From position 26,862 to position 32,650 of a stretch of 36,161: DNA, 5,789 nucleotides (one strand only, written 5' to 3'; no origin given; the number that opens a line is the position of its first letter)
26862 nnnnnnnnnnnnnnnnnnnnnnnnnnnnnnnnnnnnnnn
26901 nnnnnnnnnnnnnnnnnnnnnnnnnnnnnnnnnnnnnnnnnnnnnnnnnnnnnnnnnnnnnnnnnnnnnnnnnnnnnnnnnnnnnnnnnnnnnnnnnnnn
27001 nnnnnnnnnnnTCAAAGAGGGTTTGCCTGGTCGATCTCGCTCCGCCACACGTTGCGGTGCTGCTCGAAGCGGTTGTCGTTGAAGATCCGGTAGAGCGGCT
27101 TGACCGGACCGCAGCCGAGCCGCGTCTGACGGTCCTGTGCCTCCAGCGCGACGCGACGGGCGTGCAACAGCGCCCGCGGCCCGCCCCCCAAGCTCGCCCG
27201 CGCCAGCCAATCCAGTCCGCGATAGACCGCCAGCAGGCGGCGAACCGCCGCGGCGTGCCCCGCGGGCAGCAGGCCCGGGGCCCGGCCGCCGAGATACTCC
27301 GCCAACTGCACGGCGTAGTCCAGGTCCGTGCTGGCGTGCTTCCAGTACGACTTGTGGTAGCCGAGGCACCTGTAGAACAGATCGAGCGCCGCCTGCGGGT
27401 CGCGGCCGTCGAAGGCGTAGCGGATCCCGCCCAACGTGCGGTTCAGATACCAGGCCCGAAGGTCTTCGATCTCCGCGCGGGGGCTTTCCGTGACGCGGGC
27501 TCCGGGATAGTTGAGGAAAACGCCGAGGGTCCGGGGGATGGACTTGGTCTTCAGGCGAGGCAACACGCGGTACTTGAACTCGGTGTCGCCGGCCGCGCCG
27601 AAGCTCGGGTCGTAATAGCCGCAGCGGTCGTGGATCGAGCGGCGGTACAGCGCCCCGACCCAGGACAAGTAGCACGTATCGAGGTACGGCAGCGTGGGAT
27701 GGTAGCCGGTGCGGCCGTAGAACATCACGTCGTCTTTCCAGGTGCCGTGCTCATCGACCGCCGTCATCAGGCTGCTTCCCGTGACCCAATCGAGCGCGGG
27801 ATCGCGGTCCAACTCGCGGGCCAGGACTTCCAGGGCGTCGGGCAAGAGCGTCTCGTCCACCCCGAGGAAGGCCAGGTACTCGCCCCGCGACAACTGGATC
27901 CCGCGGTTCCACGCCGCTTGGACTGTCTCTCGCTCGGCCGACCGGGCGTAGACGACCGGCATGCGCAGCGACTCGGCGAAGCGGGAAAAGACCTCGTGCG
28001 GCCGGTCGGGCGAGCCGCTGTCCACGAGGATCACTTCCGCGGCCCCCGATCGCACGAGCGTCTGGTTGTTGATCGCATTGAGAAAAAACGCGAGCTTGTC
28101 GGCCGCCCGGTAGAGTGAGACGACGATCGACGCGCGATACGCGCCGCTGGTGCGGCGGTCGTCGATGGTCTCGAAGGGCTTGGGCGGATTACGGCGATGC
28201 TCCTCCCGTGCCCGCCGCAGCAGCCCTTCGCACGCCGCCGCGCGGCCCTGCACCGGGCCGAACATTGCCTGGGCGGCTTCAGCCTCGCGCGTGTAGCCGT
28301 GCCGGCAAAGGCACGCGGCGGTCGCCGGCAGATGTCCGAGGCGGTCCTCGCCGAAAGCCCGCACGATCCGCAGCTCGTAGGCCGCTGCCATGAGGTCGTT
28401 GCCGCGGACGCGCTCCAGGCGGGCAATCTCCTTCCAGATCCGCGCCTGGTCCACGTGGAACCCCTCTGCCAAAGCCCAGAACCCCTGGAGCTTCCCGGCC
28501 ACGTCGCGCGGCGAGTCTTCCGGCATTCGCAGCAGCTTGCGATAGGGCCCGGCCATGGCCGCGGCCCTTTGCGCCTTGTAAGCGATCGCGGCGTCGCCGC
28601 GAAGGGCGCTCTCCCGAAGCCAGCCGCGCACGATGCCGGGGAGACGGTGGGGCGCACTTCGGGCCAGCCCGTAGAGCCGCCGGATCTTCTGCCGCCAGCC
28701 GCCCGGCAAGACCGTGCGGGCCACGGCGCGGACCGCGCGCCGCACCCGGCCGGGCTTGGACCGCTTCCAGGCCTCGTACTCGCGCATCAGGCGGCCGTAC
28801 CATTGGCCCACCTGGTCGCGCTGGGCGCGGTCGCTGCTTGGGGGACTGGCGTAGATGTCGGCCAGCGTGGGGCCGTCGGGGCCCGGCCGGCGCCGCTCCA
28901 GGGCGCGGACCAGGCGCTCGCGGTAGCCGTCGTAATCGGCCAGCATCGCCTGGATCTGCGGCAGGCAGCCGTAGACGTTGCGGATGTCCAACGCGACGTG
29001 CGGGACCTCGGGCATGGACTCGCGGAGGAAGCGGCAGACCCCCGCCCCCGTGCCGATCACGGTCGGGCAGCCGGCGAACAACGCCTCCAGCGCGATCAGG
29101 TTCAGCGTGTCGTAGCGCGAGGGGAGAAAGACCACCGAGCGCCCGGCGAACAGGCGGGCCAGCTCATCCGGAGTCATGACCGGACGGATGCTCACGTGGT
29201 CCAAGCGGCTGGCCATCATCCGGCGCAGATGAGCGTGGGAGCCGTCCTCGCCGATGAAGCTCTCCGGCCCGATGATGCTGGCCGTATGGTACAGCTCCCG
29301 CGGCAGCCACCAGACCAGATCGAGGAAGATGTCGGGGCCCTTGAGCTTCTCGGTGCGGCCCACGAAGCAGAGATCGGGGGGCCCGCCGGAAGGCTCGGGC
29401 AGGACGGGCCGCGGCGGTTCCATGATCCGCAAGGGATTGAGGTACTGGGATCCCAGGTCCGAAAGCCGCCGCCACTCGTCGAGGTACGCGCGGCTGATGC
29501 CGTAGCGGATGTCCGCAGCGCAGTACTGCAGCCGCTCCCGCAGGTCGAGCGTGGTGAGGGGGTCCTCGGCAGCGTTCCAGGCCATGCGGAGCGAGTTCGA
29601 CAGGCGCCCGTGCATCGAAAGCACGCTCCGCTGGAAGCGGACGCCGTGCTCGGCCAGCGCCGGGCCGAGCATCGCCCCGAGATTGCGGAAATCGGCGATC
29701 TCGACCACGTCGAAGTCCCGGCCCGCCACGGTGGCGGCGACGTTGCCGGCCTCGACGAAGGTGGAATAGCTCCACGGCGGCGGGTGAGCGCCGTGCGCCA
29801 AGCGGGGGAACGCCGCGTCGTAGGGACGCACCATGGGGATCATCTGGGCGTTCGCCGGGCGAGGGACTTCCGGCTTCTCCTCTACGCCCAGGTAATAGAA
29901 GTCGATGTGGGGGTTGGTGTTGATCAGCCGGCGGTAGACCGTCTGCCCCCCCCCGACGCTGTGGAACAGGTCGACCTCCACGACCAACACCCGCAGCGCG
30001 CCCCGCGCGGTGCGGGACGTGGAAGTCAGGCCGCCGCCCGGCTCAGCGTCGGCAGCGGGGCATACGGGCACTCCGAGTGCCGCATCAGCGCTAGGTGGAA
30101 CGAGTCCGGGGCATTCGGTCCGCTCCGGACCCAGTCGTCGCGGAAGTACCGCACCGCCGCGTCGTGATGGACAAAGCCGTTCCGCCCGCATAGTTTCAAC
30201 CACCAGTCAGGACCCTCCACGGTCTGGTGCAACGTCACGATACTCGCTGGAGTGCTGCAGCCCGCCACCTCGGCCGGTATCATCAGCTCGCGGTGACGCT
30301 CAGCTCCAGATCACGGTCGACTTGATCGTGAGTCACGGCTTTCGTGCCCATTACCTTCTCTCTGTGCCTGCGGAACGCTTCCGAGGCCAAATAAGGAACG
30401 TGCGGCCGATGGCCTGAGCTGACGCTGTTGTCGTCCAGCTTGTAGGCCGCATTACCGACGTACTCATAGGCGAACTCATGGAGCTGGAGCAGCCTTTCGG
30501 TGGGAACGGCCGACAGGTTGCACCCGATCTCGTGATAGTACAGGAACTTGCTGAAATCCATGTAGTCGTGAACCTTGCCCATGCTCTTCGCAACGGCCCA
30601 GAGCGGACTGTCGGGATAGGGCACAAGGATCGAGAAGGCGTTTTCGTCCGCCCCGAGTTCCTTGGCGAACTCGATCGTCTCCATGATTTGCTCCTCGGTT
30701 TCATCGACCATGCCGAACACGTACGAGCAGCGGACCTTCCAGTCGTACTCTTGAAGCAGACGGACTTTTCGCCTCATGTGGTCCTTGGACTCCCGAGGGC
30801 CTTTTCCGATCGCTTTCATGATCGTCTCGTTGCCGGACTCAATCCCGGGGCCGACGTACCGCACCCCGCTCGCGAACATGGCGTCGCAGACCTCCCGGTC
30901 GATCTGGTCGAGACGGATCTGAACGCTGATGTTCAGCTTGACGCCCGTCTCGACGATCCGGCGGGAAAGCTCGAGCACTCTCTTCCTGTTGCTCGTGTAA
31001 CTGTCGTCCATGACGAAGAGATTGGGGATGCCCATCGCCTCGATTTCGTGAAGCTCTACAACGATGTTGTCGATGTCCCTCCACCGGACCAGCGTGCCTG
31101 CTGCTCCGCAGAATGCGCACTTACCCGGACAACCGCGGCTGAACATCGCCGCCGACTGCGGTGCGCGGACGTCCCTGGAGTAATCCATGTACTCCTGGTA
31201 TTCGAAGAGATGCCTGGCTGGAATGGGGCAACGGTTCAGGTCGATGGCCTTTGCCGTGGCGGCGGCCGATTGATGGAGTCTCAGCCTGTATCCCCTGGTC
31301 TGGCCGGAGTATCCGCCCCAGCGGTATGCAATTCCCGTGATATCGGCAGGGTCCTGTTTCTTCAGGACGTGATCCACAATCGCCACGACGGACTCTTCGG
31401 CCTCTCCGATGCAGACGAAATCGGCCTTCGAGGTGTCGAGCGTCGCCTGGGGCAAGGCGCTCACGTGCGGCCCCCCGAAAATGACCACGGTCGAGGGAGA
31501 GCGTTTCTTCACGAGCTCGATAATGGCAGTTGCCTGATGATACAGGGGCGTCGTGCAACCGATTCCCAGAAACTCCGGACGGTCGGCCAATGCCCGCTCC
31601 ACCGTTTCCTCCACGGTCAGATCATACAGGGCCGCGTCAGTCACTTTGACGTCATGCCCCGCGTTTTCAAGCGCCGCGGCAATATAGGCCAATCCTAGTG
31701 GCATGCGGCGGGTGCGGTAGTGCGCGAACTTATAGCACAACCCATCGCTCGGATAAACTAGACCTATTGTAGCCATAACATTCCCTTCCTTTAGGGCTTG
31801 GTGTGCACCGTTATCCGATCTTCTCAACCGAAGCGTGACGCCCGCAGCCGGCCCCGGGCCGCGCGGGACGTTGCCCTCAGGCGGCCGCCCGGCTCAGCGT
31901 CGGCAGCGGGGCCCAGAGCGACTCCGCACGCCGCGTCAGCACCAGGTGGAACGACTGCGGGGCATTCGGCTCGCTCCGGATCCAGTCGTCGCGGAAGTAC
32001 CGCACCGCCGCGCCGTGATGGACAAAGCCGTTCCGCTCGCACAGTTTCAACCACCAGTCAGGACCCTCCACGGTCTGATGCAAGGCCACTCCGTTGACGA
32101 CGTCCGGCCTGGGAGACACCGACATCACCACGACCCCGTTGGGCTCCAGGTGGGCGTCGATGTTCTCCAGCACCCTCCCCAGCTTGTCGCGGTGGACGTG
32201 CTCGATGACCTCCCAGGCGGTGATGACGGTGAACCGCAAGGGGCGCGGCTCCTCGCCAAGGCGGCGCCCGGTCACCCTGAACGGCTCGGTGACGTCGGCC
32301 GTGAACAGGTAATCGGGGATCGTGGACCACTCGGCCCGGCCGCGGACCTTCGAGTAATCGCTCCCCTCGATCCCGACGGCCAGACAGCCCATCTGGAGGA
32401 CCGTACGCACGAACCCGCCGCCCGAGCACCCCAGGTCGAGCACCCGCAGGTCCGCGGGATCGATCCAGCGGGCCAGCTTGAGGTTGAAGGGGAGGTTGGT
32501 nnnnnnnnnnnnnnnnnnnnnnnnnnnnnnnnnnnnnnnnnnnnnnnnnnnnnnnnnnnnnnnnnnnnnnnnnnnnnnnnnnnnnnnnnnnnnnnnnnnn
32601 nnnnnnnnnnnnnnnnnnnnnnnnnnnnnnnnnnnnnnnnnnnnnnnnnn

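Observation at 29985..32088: Low-GC radical SAM gene bracketed by 207-bp direct repeats: a cassette-like acquisition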

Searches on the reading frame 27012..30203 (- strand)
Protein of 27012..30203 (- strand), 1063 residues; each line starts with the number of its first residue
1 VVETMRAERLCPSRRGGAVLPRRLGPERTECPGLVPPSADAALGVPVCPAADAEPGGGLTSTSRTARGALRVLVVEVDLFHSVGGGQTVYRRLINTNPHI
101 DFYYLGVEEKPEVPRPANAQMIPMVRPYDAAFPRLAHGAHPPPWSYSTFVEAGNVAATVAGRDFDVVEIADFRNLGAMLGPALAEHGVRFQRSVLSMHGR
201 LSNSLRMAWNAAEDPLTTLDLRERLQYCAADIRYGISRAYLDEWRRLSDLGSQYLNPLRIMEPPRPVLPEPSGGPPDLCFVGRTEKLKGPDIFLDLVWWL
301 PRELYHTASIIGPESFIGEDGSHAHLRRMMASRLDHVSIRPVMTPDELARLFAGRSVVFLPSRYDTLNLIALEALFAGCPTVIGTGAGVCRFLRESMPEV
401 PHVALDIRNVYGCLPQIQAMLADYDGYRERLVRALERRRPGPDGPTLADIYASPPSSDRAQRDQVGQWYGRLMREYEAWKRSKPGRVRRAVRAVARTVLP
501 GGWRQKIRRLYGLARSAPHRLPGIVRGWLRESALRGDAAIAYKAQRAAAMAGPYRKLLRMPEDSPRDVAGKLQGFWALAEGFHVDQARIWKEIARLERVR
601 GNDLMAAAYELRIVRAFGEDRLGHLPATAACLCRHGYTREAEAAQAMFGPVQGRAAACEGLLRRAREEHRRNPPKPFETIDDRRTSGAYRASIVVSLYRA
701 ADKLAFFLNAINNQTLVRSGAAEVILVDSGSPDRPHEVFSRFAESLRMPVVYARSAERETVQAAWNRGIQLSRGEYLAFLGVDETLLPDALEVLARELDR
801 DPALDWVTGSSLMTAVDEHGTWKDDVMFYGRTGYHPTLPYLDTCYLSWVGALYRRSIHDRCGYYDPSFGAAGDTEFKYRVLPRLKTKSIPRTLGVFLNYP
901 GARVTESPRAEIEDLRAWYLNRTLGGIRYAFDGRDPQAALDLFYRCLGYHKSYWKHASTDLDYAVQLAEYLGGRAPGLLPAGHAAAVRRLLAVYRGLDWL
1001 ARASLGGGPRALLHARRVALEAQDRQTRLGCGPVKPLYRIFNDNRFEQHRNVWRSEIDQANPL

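Call 8: search_protein_families(library=pfam, proteins=[window:27012-30203:-])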
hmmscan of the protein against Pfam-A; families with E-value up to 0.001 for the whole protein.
window:27012-30203:- (1063 aa): 5 families
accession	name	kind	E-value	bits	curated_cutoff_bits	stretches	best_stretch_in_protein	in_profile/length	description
PF00535.33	Glycos_transf_2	-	1.7e-20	74.1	23.3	1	692-860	1-166/168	Glycosyl transferase family 2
PF20706.3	GT4-conflict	-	4.8e-09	36.1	26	1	269-400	192-327/385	Family 4 Glycosyltransferase in conflict systems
PF13692.12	Glyco_trans_1_4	-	6.1e-08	33.5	27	1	276-394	2-116/142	Glycosyl transferases group 1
PF00534.26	Glycos_transf_1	-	1.6e-06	28.2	26.4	1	273-392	13-130/172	Glycosyl transferases group 1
PF10111.15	Glyco_tranf_2_2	-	1.4e-05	25.2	27.3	1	693-795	2-103/276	Glycosyltransferase like family 2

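Call 14: find_related_loci(query=window:27012-29990:-, collection=genome_contigs, flank=10000)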
Query window:27012-29990:- (992 aa) in genome_contigs; peptide patterns used: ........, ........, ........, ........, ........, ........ (x = any residue, [..] = any of these).
19 stretches matched a pattern; 2 encode a relative of the query (tblastn E <= 1e-3); 2 distinct loci.
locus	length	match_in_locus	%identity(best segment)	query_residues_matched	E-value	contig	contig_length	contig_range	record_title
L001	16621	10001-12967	46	1-986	0e+0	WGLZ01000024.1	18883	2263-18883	MAG: Cyanobacteria bacterium RI_101 c_000000040141, whole genome shotgun sequence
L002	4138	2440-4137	38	1-566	1e-133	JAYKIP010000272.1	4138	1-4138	MAG: Merismopediaceae cyanobacterium isolate 487179 NODE_9449100, whole genome shotgun sequence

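Call 17: search_protein_families(library=pfam, proteins=[L001:9471-9986:+, L001:9440-9916:+, L001:8315-9256:-, L001:6565-7686:-, L001:3593-6355:-, L001:13269-14156:+, L001:14396-15556:+, L001:15569-16279:+, L001:2359-3030:-, L001:964-1683:+])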
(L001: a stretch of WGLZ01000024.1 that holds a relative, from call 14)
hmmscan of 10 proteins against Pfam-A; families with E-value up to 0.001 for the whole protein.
L001:9471-9986:+ (171 aa): 1 family
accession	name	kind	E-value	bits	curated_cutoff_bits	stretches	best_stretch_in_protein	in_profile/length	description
PF16734.10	Pilin_GH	-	3.4e-17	63.3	28.9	1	35-145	1-109/114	Type IV pilin-like G and H, putative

L001:9440-9916:+ (158 aa): 0 families

L001:8315-9256:- (313 aa): 2 families
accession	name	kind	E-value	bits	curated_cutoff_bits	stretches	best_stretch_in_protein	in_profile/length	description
PF02397.22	Bac_transf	-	3.5e-66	222.6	27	1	120-306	1-178/179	Bacterial sugar transferase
PF01740.26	STAS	-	8.2e-07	29.2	22.6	1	15-95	21-100/106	STAS domain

L001:6565-7686:- (373 aa): 1 family
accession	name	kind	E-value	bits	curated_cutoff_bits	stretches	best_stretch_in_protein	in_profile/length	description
PF01757.29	Acyl_transf_3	-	5.9e-24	85.2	31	1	19-348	4-325/326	Acyltransferase domain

L001:3593-6355:- (920 aa): 5 families
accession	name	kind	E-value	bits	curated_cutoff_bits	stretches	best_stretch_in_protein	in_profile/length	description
PF03160.20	Calx-beta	-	2.5e-20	73.1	27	1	589-683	6-100/119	Calx-beta domain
PF00353.25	HemolysinCabind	-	2.3e-06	27.9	23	1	725-759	1-35/36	RTX calcium-binding nonapeptide repeat (4 copies)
PF13582.12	Reprolysin_3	-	6.3e-06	27.2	22.4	1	173-234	61-123/123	Metallo-peptidase family M12B Reprolysin-like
PF13688.12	Reprolysin_5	-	3e-05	24.8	27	1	184-265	131-193/196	Metallo-peptidase family M12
PF10462.15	Peptidase_M66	-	0.00093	18.7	20.6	0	221-278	196-258/306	Peptidase M66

L001:13269-14156:+ (295 aa): 1 family
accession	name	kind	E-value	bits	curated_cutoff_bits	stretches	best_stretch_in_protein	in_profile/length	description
PF05050.19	Methyltransf_21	-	6.9e-21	75.6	22.7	1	110-280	1-172/173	Methyltransferase FkbM domain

L001:14396-15556:+ (386 aa): 3 families
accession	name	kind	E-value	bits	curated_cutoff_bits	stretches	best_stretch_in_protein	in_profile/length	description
PF05050.19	Methyltransf_21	-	3.8e-19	69.9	22.7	1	68-220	1-172/173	Methyltransferase FkbM domain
PF01135.25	PCMT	-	1.5e-05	25.3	20.3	1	61-117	72-128/210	Protein-L-isoaspartate(D-aspartate) O-methyltransferase (PCMT)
PF01189.24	Methyltr_RsmB-F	-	0.00069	19.8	27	0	61-125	7-71/199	16S rRNA methyltransferase RsmB/F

L001:15569-16279:+ (236 aa): 1 family
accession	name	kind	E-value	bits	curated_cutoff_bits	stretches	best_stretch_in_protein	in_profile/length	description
PF05685.18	Uma2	-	5.1e-17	62.3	27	1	41-151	47-151/172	Putative restriction endonuclease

L001:2359-3030:- (223 aa): 0 families

L001:964-1683:+ (239 aa): 0 families

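Call 46: search_protein_families(library=ncbifam, proteins=[window:27012-29990:-], max_evalue=0.00001)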
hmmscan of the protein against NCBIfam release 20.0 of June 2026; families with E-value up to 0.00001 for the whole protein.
window:27012-29990:- (992 aa): 6 families
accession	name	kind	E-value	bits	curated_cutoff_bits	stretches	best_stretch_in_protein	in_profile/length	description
NF007482.0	PRK10073.1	equivalog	8.8e-15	54.5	423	1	619-739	7-121/334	glycosyltransferase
TIGR03111.1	glyc2_xrt_Gpos1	hypoth_equivalog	8.2e-08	31.5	363.95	1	620-742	51-171/439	TIGR03111 family XrtG-associated glycosyltransferase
NF041875.1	EPS_EpsD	equivalog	8.7e-08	31.9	370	1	621-722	2-99/325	exopolysaccharide biosynthesis glycosyltransferase EpsD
TIGR03449.1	mycothiol_MshA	equivalog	4.5e-07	29.1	462.5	1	208-317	224-337/406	D-inositol-3-phosphate glycosyltransferase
TIGR03937.1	PgaC_IcaA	equivalog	2e-06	27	422.3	1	615-739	42-162/407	poly-beta-1,6-N-acetyl-D-glucosamine synthase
NF038302.1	EPS_HpsE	equivalog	2.8e-06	26.5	300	1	621-713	4-97/307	hormogonium polysaccharide biosynthesis glycosyltransferase HpsE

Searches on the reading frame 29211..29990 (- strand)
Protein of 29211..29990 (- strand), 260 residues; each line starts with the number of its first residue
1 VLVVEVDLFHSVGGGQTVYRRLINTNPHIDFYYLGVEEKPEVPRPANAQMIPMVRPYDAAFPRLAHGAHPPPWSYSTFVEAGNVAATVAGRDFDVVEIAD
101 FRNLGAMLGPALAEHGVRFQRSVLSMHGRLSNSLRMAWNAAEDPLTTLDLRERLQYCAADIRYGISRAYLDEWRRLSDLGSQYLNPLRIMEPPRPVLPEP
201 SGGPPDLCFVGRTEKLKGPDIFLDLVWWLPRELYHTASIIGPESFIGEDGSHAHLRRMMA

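Call 52: find_related_loci(query=A4, collection=metagenome_contigs, flank=6000)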
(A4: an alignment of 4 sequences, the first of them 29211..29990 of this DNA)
Query A4 (260 aa) in metagenome_contigs; peptide patterns used: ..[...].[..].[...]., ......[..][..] (x = any residue, [..] = any of these).
600 stretches matched a pattern (row limit reached: there are more); 27 encode a relative of the query (tblastn E <= 1e-3); 27 distinct loci.
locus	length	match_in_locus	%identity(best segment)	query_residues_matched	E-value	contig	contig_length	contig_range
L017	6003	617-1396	90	1-260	6e-159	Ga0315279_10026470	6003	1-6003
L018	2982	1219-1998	83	1-260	2e-151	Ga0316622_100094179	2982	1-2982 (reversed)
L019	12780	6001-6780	64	1-260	3e-107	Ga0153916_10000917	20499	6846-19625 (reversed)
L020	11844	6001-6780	60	2-260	6e-101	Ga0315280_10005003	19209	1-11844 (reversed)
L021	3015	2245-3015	58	1-256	1e-99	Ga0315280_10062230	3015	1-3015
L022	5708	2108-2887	53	1-259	4e-88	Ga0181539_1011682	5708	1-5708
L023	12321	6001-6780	48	1-259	7e-79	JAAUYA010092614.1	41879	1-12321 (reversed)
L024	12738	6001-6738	46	1-245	1e-76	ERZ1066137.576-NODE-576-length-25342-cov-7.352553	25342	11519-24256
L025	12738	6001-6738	46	1-245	1e-76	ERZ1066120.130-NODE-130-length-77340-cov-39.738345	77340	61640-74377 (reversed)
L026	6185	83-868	45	1-260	2e-75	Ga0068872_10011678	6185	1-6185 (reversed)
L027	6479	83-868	45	1-260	2e-75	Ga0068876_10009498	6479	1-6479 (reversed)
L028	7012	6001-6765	45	1-255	2e-74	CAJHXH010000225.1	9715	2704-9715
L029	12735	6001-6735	47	1-245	2e-73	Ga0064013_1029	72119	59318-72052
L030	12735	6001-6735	47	1-245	2e-73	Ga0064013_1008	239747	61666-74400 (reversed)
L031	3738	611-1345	45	1-245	6e-73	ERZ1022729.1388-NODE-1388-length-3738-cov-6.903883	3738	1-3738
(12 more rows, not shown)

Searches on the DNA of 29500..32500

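Call 68: search_rna_families(source=window, start=29500, end=32500, threshold=evalue, max_evalue=1)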
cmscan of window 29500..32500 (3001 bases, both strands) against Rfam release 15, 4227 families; matches with E-value up to 1: 0.
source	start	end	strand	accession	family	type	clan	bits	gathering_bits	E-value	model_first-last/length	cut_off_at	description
